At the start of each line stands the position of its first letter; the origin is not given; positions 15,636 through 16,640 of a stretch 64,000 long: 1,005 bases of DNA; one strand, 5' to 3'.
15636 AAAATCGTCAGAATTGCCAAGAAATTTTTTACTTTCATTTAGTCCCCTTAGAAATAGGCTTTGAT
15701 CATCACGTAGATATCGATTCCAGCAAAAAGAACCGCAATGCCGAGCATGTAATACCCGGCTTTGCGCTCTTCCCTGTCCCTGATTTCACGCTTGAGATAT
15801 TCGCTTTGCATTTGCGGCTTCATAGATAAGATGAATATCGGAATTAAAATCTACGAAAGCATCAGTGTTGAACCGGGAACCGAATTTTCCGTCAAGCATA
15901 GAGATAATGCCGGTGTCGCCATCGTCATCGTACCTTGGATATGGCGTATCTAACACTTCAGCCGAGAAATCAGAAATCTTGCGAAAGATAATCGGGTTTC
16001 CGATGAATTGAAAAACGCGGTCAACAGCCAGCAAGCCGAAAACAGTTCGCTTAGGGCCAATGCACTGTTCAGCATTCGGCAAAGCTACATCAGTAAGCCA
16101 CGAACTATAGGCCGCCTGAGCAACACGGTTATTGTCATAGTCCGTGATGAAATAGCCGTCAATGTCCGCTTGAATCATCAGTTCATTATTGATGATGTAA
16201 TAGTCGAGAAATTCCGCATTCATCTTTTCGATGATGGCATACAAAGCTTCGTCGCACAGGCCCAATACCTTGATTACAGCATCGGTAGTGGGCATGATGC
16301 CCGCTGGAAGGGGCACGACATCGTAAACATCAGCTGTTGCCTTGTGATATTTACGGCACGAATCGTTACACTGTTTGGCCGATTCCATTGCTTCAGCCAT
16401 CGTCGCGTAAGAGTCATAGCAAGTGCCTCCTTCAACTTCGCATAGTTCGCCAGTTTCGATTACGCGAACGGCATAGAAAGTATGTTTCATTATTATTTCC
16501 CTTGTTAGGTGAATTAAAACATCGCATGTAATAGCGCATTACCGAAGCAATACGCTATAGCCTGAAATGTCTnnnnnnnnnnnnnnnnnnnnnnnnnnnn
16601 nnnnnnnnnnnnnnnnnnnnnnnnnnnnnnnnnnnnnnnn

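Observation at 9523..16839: AT-richer leftward operon of about 20 tiny genes with ArdA: a plasmid-leading-region-like anti-restriction/early island bounded by two structured non-coding tracts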

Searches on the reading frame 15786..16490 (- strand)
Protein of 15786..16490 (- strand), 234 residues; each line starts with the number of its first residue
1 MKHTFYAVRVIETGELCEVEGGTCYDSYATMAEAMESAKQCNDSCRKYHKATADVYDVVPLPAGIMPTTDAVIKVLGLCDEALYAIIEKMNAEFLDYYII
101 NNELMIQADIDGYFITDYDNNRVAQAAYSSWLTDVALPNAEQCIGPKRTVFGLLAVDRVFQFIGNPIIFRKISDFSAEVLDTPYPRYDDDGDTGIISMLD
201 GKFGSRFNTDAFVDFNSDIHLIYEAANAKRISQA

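Call 9: search_protein_families(library=pfam, max_evalue=0.01, proteins=[window:15786-16490:-])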
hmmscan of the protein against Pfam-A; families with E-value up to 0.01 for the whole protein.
window:15786-16490:- (234 aa): 0 families

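Call 11: search_protein_families(library=phrogs, max_evalue=0.001, proteins=[window:15786-16490:-])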
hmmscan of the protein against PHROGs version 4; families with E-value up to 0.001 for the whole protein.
window:15786-16490:- (234 aa): 0 families

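Call 32: search_protein_families(library=ncbifam, max_evalue=0.01, proteins=[window:15786-16490:-])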
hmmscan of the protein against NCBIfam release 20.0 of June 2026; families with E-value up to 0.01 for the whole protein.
window:15786-16490:- (234 aa): 0 families

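Call 35: search_solved_structures(query=window:15786-16490:-, max_evalue=1)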
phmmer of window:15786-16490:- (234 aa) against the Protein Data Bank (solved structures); distinct sequences matched with E-value up to 1: 0.

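Call 74: find_homologous_proteins(query=window:15786-16490:-)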
Query window:15786-16490:- (234 aa): 1 proteins with E <= 0.001 among 288 candidates.
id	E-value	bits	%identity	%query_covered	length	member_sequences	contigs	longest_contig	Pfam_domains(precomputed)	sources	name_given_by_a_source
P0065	1.1e-154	531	100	100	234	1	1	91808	-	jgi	jgi:hypothetical protein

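Call 77: search_protein_families(library=padloc, max_evalue=0.01, proteins=[window:15786-16490:-])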
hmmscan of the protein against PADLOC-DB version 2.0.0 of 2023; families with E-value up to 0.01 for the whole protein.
window:15786-16490:- (234 aa): 0 families

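Call 79: search_protein_representatives(protein=window:15786-16490:-)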
Query: 234 residues. Proteins with E-value up to 0.001 (for the whole library): 14; up to 1e-10: 3; up to 1e-30: 1. The best 14 are listed.
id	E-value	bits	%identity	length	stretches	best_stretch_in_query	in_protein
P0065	3.5e-155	530.5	100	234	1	1-234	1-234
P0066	3.9e-21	92.1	48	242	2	147-225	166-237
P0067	5.0e-21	91.7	40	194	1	1-132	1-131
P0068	5.3e-10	55.7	31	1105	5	78-147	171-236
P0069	9.7e-08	48.3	46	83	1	148-217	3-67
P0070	1.3e-07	47.8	44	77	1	147-223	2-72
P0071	6.9e-07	45.5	47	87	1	148-218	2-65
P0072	3.9e-06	43.0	47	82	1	136-215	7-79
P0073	1.2e-05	41.4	45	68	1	148-201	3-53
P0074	2.9e-05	40.2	43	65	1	148-215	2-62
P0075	2.4e-04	37.1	30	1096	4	44-102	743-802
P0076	2.7e-04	37.0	37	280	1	1-86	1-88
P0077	4.0e-04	36.4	34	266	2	78-146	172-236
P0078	7.1e-04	35.6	35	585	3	66-145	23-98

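Call 81: search_protein_families(library=pfam, max_evalue=0.001, proteins=[P0066, P0067, P0068, P0075, P0076, P0077, P0078, P0069])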
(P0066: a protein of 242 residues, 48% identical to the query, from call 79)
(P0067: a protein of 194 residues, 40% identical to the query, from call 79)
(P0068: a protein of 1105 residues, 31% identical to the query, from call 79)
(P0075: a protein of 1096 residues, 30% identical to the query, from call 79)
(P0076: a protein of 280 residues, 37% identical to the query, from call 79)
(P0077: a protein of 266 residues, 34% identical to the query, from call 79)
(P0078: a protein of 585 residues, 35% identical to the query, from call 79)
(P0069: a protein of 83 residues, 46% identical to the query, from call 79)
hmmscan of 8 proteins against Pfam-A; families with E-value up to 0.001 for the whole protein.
P0066 (242 aa): 0 families

P0067 (194 aa): 0 families

P0068 (1105 aa): 2 families
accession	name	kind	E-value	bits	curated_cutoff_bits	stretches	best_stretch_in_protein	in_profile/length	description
PF13306.12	LRR_5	-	7.8e-96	317.1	27.7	7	207-287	21-101/127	BspA type Leucine rich repeat region (6 copies)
PF05725.18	FNIP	-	1.8e-06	28.4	21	0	694-711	22-39/44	FNIP Repeat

P0075 (1096 aa): 4 families
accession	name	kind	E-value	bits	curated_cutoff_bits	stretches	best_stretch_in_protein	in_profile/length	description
PF13185.12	GAF_2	-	6.3e-81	269.7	28.6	6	48-187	4-136/136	GAF domain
PF01590.32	GAF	-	1.1e-76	256.2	22.4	6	47-186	1-133/133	GAF domain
PF13492.12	GAF_3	-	8.8e-48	162.4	27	5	48-188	2-129/129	GAF domain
PF11849.14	DUF3369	-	1.2e-10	42.4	27.2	0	886-916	138-168/168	Domain of unknown function (DUF3369)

P0076 (280 aa): 0 families

P0077 (266 aa): 1 family
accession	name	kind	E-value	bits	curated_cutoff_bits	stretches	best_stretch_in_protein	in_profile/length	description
PF13306.12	LRR_5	-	8.4e-34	116.6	27.7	2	73-151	1-78/127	BspA type Leucine rich repeat region (6 copies)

P0078 (585 aa): 4 families
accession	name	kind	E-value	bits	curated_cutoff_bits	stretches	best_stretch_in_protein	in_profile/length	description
PF13306.12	LRR_5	-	6.8e-73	243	27.7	4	56-170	12-120/127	BspA type Leucine rich repeat region (6 copies)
PF13855.12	LRR_8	-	3.2e-08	33.6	27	0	457-499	12-55/61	Leucine rich repeat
PF00404.24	Dockerin_1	-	2.5e-05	24.8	22.9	1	525-581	1-56/57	Dockerin type I domain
PF18692.7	DUF5640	-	0.00055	20.2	28.5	0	399-436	32-69/85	Family of unknown function (DUF5640)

P0069 (83 aa): 0 families

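Call 106: find_encoding_contigs(protein=P0065, flank=10000, max_places=4)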
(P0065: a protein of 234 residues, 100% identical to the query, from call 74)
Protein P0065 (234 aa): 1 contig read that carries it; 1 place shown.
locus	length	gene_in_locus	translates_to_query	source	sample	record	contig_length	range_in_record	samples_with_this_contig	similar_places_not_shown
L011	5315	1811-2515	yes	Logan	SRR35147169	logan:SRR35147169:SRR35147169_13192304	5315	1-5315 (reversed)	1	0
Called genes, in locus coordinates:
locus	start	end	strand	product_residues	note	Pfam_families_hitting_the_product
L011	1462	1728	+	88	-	-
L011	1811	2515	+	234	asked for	-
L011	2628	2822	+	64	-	-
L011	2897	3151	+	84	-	-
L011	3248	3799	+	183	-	-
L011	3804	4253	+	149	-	PF07681:DoxX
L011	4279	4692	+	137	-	-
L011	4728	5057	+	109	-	-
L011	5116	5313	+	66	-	?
